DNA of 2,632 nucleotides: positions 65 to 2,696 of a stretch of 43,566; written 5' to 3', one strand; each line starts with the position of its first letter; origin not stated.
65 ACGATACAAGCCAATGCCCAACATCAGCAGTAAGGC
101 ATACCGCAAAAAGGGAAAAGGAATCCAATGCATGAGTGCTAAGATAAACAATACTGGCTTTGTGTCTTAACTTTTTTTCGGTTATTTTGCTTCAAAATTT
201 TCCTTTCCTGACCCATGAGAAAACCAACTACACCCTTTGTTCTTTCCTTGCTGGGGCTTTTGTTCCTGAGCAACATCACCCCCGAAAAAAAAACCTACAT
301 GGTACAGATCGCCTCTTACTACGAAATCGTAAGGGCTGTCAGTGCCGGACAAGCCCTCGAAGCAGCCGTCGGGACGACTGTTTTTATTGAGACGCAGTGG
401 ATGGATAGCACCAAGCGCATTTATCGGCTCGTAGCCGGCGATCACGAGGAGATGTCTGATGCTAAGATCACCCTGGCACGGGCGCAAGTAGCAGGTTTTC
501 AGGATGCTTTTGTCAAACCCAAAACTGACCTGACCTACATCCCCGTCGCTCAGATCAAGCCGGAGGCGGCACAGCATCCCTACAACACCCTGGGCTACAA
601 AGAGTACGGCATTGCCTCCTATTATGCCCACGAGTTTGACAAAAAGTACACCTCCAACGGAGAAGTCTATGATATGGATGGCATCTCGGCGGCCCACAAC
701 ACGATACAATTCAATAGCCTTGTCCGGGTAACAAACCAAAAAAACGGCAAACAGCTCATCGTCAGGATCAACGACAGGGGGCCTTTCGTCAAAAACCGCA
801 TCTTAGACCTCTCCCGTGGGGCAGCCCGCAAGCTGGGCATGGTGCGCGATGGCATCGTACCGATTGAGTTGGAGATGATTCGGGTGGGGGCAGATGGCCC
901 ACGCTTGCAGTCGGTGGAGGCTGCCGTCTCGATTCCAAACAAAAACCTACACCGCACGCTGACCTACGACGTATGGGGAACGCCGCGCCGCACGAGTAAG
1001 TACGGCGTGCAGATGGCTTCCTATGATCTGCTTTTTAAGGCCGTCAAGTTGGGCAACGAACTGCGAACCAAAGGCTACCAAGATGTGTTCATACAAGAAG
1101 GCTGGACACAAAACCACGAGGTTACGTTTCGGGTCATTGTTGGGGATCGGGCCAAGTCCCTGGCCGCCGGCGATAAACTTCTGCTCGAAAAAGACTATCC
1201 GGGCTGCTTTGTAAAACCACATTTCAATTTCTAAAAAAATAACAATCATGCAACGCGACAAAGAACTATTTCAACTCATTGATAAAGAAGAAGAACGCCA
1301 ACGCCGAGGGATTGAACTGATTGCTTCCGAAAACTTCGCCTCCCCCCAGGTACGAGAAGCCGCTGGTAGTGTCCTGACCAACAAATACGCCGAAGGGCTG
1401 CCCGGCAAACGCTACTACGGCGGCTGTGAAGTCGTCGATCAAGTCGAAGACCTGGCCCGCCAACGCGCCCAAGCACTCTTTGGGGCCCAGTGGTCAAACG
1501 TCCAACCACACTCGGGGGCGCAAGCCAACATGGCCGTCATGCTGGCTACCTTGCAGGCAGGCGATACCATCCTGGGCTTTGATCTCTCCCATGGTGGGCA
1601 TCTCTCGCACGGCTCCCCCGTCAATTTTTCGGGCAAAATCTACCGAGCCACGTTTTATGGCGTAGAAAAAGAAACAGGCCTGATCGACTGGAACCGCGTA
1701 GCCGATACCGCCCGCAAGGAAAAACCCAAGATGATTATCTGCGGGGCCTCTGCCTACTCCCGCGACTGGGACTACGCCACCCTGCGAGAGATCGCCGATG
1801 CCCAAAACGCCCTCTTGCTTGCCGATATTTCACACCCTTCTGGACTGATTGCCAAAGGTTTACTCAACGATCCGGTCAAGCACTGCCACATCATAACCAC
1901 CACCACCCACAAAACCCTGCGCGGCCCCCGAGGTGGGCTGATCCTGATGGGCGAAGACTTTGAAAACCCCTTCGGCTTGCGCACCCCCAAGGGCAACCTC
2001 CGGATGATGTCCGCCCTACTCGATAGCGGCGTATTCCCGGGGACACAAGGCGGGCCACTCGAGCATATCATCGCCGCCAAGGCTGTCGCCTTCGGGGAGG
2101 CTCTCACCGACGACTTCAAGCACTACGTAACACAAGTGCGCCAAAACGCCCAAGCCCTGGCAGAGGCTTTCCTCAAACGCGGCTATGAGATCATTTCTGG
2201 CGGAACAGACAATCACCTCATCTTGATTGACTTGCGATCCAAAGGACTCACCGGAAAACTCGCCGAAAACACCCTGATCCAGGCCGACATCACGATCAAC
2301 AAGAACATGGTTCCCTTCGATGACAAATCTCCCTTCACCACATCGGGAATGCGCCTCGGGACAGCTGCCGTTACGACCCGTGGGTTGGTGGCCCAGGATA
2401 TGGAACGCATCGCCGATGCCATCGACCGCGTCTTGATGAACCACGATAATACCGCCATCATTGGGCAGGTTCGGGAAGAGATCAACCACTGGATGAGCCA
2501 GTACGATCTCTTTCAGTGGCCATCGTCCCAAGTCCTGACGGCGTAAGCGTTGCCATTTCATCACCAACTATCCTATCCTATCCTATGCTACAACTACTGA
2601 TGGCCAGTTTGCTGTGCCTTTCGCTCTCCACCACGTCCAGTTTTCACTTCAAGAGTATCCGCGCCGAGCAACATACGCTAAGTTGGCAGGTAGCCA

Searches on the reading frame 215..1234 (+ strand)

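Call 44: search_protein_families(library=pfam, proteins=[window:215-1234:+], max_evalue=0.00001)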
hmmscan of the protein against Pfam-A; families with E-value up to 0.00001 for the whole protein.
window:215-1234:+ (339 aa): 2 families
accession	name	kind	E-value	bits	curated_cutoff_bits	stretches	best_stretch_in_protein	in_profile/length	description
PF03330.24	DPBB_1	-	2.5e-24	85.8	28.8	1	132-218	4-82/83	Lytic transglycolase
PF05036.18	SPOR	-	1.4e-10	41.7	21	0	261-334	3-75/76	SPOR domain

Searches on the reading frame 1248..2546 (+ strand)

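Call 44: search_protein_families(library=pfam, proteins=[window:1248-2546:+], max_evalue=0.00001)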
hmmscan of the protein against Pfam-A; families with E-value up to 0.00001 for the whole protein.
window:1248-2546:+ (432 aa): 1 family
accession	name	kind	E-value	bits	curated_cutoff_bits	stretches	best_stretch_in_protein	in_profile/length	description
PF00464.25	SHMT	-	7.4e-161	535.6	27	1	2-392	3-399/399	Serine hydroxymethyltransferase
